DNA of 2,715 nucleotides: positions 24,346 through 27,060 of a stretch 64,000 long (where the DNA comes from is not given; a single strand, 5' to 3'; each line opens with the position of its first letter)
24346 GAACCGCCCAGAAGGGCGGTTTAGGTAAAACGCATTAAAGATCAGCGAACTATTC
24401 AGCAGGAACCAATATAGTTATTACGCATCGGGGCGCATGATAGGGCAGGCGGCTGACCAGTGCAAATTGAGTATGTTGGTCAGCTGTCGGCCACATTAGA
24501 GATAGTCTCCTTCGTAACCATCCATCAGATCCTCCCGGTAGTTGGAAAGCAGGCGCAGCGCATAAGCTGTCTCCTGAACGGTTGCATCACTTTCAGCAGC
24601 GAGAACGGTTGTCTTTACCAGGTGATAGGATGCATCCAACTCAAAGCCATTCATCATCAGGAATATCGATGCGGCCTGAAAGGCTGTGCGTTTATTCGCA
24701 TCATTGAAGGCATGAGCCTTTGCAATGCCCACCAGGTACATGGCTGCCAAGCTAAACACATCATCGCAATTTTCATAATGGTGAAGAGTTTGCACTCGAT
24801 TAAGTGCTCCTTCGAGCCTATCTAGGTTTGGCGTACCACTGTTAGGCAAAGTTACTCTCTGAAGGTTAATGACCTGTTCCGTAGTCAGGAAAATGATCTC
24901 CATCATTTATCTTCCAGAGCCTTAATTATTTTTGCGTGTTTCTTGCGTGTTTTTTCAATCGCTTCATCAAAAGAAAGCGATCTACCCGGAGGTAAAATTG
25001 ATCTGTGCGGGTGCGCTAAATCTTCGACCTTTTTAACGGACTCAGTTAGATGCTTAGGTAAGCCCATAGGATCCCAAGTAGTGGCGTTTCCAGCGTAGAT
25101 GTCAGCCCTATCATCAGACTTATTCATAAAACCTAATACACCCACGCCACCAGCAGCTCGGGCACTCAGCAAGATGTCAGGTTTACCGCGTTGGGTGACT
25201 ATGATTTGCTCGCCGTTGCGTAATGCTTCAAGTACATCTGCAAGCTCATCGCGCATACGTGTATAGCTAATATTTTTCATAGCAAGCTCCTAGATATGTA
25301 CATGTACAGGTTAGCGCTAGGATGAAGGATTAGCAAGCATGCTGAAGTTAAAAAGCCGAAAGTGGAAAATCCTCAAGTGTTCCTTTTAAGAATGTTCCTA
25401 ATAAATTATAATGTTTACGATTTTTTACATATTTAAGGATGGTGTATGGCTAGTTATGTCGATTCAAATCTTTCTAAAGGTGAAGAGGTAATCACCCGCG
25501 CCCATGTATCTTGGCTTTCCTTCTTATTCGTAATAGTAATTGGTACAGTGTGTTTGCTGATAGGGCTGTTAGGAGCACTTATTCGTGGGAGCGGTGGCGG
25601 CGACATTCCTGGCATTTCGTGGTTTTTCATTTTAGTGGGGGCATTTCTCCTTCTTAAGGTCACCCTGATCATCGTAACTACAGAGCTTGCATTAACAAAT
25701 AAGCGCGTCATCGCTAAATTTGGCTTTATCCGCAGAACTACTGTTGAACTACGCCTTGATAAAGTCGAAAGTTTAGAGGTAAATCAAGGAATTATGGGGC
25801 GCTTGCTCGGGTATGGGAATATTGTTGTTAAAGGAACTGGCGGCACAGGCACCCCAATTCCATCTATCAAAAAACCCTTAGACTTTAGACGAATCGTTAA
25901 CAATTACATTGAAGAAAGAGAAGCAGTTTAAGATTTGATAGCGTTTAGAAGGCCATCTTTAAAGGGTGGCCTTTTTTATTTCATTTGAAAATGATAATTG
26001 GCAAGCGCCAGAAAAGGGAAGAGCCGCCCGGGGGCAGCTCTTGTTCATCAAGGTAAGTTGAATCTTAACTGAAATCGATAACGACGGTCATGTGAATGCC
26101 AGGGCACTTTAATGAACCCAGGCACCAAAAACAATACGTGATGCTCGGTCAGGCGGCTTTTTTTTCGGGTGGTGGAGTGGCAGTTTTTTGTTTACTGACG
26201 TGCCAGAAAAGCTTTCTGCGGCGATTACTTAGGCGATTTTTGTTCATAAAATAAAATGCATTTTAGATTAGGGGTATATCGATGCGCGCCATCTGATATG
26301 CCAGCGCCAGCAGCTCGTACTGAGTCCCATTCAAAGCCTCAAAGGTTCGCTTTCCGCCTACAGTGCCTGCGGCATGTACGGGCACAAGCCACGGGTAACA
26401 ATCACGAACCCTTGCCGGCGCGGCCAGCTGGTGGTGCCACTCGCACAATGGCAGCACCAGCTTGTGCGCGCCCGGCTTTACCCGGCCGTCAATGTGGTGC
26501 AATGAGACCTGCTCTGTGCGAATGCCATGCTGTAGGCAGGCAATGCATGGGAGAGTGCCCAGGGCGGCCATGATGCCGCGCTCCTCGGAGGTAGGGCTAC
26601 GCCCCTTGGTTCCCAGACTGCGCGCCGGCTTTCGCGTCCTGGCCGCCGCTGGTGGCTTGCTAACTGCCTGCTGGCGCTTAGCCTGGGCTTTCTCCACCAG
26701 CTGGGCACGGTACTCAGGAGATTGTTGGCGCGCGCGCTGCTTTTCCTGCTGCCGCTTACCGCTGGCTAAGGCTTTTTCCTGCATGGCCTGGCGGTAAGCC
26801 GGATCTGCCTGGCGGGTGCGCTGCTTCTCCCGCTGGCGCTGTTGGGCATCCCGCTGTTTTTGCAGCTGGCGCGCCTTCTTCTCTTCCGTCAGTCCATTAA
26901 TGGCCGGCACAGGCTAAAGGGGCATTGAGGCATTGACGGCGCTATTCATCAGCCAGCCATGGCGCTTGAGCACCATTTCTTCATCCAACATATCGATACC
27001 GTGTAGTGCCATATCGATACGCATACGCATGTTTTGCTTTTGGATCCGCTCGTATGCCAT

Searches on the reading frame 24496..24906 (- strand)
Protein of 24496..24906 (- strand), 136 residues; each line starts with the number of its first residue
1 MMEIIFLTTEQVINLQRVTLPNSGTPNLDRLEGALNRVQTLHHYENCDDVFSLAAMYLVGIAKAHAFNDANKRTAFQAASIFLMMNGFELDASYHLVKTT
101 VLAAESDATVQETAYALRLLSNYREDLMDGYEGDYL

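Call 3: search_protein_families(library=pfam, proteins=[window:24496-24906:-], max_evalue=0.01)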
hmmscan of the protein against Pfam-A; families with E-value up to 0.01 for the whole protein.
window:24496-24906:- (136 aa): 1 family
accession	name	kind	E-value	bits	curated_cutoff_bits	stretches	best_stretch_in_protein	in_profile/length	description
PF02661.23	Fic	-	3.8e-11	44.1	24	1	7-83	2-93/93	Fic/DOC family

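Call 4: search_protein_families(library=padloc, proteins=[window:24496-24906:-], max_evalue=0.01)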
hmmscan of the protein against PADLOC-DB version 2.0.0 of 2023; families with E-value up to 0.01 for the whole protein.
window:24496-24906:- (136 aa): 6 families
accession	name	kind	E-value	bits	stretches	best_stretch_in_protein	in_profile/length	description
PDLC04965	PDC-S23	-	2.1e-06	25.4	1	29-116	223-317/327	-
PDLC04963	PDC-S23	-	1.7e-05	22.5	1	28-116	205-301/312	-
PDLC04718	PDC-M59B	-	0.00023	19.3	1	33-102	39-105/159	-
PDLC04838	PDC-S04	-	0.00066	17.5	1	28-119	108-197/209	-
PDLC04848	PDC-S05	-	0.0052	14.4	1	52-105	211-271/291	-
PDLC04964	PDC-S23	-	0.0083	13.3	0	29-106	226-311/331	-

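Call 5: search_protein_families(library=phrogs, proteins=[window:24496-24906:-], max_evalue=0.001)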
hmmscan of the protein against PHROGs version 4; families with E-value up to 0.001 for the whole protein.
window:24496-24906:- (136 aa): 3 families
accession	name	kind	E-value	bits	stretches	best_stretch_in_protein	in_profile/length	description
phrog_577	-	moron, auxiliary metabolic gene and host takeover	6.9e-29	101.3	1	6-120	4-123/128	Doc-like toxin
phrog_26655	-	unknown function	4e-05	24.6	1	54-93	133-174/216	-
phrog_18015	-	unknown function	0.00018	22.1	1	23-95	28-101/244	-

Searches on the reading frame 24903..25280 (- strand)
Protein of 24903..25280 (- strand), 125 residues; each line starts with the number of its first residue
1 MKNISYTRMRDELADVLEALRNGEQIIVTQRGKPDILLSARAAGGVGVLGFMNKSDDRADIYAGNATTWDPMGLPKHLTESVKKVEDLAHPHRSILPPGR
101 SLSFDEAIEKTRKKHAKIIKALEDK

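Call 3: search_protein_families(library=pfam, proteins=[window:24903-25280:-], max_evalue=0.01)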
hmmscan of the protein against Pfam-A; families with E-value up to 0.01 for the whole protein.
window:24903-25280:- (125 aa): 1 family
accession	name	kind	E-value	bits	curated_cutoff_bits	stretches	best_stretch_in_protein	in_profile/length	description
PF02604.26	PhdYeFM_antitox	-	1.8e-06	28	29.8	1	1-36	1-37/74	Antitoxin Phd_YefM, type II toxin-antitoxin system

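Call 4: search_protein_families(library=padloc, proteins=[window:24903-25280:-], max_evalue=0.01)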
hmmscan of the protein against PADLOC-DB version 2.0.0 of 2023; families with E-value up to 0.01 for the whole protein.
window:24903-25280:- (125 aa): 0 families

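Call 5: search_protein_families(library=phrogs, proteins=[window:24903-25280:-], max_evalue=0.001)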
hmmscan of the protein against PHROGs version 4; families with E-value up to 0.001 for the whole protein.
window:24903-25280:- (125 aa): 0 families

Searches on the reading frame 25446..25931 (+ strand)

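Call 3: search_protein_families(library=pfam, proteins=[window:25446-25931:+], max_evalue=0.01)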
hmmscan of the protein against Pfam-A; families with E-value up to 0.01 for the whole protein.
window:25446-25931:+ (161 aa): 1 family
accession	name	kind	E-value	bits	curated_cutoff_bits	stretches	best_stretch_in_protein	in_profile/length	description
PF03703.20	bPH_2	-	4.8e-13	49.6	22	1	78-148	3-75/78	Bacterial PH domain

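Call 4: search_protein_families(library=padloc, proteins=[window:25446-25931:+], max_evalue=0.01)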
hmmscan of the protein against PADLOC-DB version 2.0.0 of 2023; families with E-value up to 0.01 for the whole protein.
window:25446-25931:+ (161 aa): 0 families

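Call 5: search_protein_families(library=phrogs, proteins=[window:25446-25931:+], max_evalue=0.001)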
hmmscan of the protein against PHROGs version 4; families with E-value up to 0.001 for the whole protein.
window:25446-25931:+ (161 aa): 1 family
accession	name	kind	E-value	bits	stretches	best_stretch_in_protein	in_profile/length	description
phrog_3707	-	moron, auxiliary metabolic gene and host takeover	1.1e-39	136.6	1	3-159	2-137/142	membrane-flanked domain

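Call 77: search_protein_families(library=ncbifam, proteins=[window:25446-25931:+], max_evalue=0.01)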
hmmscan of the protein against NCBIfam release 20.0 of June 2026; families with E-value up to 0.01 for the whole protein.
window:25446-25931:+ (161 aa): 1 family
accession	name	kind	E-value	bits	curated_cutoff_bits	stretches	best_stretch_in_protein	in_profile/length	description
NF040894.1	puhB_PGC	equivalog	0.0051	16.7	110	1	59-116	74-134/176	photosynthetic complex putative assembly protein PuhB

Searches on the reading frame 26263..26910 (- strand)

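Call 3: search_protein_families(library=pfam, proteins=[window:26263-26910:-], max_evalue=0.01)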
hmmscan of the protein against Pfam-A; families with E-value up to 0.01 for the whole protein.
window:26263-26910:- (215 aa): 1 family
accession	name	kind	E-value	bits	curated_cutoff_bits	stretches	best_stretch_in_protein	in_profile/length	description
PF16786.11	RecA_dep_nuc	-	5.2e-37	126.6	26.9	1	106-208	1-102/103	Recombination enhancement, RecA-dependent nuclease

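Call 5: search_protein_families(library=phrogs, proteins=[window:26263-26910:-], max_evalue=0.001)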
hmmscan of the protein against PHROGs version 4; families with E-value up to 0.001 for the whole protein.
window:26263-26910:- (215 aa): 3 families
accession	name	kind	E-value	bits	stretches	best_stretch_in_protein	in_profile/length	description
phrog_2321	-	DNA, RNA and nucleotide metabolism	2e-62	211.3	1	10-210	6-184/186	Ref-like RecA filament endonuclease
phrog_35096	-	unknown function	6.9e-33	114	1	129-210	3-84/86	-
phrog_1588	-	unknown function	8.3e-20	71.9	1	96-207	13-112/132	-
